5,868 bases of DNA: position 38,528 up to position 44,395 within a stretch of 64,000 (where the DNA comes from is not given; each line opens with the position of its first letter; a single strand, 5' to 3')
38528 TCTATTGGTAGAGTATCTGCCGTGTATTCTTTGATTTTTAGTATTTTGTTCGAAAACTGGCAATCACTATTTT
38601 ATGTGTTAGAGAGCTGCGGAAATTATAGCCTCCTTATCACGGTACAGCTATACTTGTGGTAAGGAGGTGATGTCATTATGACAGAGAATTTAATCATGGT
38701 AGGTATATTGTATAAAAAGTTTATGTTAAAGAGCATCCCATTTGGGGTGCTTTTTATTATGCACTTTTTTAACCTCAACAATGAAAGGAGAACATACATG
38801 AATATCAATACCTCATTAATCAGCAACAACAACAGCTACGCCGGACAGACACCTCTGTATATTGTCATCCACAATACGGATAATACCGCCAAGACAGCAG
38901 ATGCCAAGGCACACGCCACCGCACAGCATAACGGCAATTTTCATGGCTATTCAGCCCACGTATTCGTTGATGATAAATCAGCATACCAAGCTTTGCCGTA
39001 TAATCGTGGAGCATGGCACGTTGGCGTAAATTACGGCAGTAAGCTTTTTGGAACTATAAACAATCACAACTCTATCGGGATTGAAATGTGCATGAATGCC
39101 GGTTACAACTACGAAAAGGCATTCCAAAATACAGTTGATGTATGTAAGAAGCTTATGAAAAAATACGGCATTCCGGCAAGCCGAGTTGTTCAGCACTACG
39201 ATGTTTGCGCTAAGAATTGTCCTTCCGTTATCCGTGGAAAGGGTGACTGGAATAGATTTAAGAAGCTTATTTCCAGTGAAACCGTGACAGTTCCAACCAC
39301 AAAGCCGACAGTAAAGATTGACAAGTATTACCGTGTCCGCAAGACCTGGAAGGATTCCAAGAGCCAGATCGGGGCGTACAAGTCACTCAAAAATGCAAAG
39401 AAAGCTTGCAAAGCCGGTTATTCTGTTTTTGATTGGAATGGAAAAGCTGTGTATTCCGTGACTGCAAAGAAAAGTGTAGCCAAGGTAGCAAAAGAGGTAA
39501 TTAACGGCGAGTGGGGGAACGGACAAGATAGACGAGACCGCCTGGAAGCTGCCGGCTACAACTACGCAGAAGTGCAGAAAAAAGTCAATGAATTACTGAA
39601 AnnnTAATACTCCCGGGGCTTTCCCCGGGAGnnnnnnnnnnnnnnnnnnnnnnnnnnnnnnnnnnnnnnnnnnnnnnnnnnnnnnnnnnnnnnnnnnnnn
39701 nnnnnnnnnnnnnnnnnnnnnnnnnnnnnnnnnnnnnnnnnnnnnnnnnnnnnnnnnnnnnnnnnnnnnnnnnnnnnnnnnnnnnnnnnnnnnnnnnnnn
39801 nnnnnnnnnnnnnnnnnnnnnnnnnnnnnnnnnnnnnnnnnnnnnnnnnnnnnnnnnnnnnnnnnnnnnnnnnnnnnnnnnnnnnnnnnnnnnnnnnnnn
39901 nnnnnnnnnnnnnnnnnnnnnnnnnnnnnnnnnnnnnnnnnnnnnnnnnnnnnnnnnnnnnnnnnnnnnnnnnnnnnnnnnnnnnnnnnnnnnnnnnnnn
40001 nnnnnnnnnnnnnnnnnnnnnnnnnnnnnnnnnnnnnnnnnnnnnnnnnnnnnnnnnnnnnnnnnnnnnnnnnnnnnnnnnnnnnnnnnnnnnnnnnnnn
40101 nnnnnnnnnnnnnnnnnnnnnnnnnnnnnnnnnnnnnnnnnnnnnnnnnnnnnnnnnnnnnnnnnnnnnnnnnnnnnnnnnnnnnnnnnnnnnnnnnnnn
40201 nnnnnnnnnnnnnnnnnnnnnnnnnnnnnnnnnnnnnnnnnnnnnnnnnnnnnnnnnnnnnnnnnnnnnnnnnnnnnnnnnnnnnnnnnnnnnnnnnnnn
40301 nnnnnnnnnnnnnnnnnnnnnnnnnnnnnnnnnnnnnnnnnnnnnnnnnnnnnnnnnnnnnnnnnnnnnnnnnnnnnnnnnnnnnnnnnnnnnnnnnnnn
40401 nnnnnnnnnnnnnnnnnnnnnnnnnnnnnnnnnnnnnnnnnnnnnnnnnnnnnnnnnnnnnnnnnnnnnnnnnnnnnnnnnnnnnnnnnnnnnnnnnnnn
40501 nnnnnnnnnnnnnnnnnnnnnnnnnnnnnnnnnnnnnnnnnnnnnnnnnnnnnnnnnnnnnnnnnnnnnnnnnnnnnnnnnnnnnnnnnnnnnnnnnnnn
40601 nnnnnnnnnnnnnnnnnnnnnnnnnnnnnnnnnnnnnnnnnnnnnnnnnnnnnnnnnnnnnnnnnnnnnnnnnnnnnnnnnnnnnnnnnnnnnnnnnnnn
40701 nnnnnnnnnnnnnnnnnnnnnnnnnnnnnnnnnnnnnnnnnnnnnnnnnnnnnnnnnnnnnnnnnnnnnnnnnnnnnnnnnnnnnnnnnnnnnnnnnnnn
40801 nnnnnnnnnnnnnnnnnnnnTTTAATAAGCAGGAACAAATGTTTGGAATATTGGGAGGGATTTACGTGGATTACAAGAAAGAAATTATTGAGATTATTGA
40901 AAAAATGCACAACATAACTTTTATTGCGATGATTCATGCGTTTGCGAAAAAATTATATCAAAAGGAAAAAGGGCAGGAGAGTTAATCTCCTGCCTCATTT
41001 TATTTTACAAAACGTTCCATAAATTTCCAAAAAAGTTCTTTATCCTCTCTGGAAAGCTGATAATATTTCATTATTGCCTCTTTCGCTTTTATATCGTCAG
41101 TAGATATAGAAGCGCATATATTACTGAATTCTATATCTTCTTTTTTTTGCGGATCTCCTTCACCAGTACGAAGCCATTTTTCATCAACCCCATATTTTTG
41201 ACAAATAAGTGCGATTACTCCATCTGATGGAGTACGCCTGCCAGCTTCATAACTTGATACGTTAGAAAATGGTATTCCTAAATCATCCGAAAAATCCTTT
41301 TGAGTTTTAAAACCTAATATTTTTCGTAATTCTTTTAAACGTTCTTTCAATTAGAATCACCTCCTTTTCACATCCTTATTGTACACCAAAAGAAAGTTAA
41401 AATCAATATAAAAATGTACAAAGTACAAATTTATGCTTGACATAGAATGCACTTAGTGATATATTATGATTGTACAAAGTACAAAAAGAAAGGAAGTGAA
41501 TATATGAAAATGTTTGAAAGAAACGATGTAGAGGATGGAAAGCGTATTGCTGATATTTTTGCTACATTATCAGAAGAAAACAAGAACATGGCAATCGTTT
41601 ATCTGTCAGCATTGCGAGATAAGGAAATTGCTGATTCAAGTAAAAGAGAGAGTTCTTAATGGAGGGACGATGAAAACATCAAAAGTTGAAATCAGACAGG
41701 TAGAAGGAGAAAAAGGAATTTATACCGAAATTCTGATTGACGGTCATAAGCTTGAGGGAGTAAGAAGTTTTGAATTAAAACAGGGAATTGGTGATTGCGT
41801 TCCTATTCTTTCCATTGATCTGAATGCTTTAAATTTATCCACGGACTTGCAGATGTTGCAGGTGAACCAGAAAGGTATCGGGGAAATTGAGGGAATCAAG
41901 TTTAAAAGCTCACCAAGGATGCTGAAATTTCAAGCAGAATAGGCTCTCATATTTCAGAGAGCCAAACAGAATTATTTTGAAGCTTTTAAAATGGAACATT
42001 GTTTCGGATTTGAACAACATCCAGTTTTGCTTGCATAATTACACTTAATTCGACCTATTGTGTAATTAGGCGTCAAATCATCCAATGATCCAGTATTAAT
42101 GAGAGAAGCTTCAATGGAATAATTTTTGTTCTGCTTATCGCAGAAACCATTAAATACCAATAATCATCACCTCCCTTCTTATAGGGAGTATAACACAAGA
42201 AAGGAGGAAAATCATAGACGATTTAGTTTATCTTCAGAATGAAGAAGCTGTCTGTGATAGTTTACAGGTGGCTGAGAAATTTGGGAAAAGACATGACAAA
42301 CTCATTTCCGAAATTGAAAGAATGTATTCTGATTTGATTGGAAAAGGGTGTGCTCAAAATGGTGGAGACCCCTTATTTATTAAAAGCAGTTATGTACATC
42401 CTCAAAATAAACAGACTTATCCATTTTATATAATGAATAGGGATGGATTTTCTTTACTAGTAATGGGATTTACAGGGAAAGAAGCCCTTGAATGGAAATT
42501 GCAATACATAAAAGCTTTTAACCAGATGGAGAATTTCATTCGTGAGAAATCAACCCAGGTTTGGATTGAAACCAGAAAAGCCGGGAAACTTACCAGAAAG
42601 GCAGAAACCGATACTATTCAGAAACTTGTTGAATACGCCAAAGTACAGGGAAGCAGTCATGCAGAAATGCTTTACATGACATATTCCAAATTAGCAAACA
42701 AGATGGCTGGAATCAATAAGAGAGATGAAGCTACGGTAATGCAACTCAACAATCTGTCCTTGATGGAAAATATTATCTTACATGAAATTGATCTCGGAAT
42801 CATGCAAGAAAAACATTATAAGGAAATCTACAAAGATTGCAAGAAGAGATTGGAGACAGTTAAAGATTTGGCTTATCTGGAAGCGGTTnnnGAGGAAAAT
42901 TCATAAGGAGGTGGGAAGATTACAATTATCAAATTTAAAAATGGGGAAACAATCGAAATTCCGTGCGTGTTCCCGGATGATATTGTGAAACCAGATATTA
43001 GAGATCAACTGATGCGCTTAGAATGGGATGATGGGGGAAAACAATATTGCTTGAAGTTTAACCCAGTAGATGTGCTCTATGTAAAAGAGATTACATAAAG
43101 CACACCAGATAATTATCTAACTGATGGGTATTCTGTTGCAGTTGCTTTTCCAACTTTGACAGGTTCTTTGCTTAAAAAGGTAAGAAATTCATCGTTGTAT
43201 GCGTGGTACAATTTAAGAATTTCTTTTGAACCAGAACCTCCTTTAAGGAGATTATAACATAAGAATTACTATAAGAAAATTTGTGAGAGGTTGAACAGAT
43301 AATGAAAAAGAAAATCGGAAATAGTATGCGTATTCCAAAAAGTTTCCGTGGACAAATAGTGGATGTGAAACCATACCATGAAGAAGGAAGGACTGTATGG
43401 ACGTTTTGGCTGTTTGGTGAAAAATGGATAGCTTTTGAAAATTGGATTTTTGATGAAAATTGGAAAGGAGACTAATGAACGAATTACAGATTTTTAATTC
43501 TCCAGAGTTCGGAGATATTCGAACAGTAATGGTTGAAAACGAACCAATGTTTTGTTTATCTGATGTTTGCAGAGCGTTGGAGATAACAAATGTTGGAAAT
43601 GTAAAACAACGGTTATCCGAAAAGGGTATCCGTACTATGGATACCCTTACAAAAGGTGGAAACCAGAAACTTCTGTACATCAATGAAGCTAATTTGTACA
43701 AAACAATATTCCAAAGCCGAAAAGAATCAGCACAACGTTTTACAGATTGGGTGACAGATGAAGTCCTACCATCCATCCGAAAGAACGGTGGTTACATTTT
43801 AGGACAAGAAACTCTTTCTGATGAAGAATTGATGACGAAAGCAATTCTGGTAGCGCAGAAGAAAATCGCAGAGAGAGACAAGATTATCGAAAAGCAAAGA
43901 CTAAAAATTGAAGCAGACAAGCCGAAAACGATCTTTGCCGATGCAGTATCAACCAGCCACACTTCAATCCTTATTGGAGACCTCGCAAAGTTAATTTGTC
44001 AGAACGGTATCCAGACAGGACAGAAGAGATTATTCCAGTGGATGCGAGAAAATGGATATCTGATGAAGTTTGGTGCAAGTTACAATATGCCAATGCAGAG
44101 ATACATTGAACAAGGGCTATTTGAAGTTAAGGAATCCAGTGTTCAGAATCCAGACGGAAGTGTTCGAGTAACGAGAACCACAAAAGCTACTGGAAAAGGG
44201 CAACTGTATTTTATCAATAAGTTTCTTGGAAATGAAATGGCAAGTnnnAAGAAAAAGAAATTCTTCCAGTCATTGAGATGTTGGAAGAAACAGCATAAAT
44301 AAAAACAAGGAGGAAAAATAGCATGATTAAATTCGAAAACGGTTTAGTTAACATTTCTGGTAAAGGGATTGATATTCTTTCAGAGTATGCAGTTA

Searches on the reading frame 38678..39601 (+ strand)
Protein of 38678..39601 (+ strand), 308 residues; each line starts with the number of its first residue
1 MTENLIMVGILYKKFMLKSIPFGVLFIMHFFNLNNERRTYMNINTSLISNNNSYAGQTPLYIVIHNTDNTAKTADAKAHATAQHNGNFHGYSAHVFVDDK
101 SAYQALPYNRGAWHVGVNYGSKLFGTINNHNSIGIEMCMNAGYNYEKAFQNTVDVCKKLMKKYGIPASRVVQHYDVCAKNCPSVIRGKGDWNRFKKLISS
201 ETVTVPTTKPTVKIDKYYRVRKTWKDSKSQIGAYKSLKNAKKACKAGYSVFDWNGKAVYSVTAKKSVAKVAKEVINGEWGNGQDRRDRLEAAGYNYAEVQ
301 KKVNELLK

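Call 69: search_protein_families(library=phrogs, proteins=[window:38678-39601:+])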
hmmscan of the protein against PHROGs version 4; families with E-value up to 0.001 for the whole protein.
window:38678-39601:+ (308 aa): 18 families
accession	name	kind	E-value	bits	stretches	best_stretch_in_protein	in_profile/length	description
phrog_3088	-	lysis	7.3e-47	161.2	1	41-275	2-225/248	amidase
phrog_670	-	lysis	6.9e-43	148.4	1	39-267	89-311/596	endolysin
phrog_1794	-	lysis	1.6e-37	130.7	1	40-241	34-253/336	amidase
phrog_15001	-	lysis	1.3e-34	120.9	1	40-263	14-258/367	endolysin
phrog_1493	-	lysis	8.7e-30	105.2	1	58-243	33-208/394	endolysin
phrog_9611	-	lysis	5.8e-29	102.4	1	56-222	20-188/246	endolysin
phrog_18955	-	unknown function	1.6e-28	100.6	1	42-212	276-447/483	-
phrog_833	-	lysis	7.3e-27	95.8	1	43-223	9-192/294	endolysin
phrog_7698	-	lysis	9.4e-26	92.3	1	256-308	263-315/316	endolysin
phrog_5182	-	lysis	1e-22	82.2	1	41-273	16-265/321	endolysin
phrog_2338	-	lysis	1.8e-20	74.6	1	43-202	8-173/346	endolysin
phrog_19265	-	unknown function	1.5e-18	68.5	1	43-190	8-149/293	-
phrog_16241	-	lysis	1.2e-12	48.9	1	262-307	191-238/290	endolysin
phrog_635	-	lysis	8.4e-10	39.2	1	43-230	176-355/463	endolysin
phrog_3393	-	lysis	8.8e-09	36.6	1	48-249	12-204/342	endolysin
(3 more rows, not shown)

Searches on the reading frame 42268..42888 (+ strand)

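Call 70: search_protein_families(library=phrogs, proteins=[window:42268-42888:+])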
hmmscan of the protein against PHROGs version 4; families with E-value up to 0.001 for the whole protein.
window:42268-42888:+ (207 aa): 10 families
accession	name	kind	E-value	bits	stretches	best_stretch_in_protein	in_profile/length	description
phrog_2657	-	transcription regulation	2.3e-45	155.8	1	1-205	29-237/243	transcriptional regulator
phrog_518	-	transcription regulation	3.2e-27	96.7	1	2-187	30-196/268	Rha-like transcriptional regulator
phrog_373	-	transcription regulation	1.8e-24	87.7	1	2-193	106-331/373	anti-repressor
phrog_995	-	transcription regulation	1.3e-20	75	1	2-167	127-281/307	transcriptional regulator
phrog_63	-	transcription regulation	5.3e-16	60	1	2-148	139-286/431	anti-repressor Ant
phrog_18886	-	unknown function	8.3e-16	59.2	1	2-97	25-117/269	-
phrog_821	-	transcription regulation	2.9e-15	57.6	1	2-96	170-256/324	transcriptional regulator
phrog_10324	-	transcription regulation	1e-10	42.9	1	2-99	12-109/205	anti-repressor Ant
phrog_17716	-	unknown function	4.3e-05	25.3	1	66-95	1-30/101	-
phrog_20738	-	transcription regulation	6.5e-05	24.7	1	56-99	1-44/103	anti-repressor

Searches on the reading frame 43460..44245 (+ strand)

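Call 70: search_protein_families(library=phrogs, proteins=[window:43460-44245:+])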
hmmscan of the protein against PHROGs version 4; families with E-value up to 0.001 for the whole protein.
window:43460-44245:+ (262 aa): 16 families
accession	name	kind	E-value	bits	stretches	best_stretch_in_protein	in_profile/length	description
phrog_130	-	transcription regulation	6.3e-85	287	1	3-259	154-412/480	anti-repressor Ant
phrog_2899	-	transcription regulation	1.6e-43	150.2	1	5-168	3-174/263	anti-repressor Ant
phrog_9438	-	transcription regulation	3.1e-43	147.5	1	149-261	4-117/121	anti-repressor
phrog_63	-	transcription regulation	2.1e-41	143.7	1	128-259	238-360/431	anti-repressor Ant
phrog_2593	-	transcription regulation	1.7e-32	114.2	1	8-152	18-185/255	anti-repressor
phrog_463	-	transcription regulation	2.7e-32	113.3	1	6-144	2-148/250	anti-repressor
phrog_25722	-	unknown function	3e-28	99.5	1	6-127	1-122/150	-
phrog_7940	-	unknown function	8.7e-26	92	1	6-182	1-179/252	-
phrog_5060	-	transcription regulation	1.2e-24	88.6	1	11-140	11-144/224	anti-repressor Ant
phrog_2011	-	transcription regulation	1.4e-23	85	1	10-138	2-140/275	anti-repressor Ant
phrog_245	-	transcription regulation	4.2e-23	83.3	1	9-126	41-155/319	anti-repressor Ant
phrog_15968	-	transcription regulation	1.3e-22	80.8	1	191-260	1-71/73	anti-repressor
phrog_2977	-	transcription regulation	1.2e-16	61.8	1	5-89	60-148/150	anti-repressor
phrog_9976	-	transcription regulation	8.2e-13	49.6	1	11-129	5-121/188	anti-repressor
phrog_5689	-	unknown function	0.00034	22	0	187-250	15-74/91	-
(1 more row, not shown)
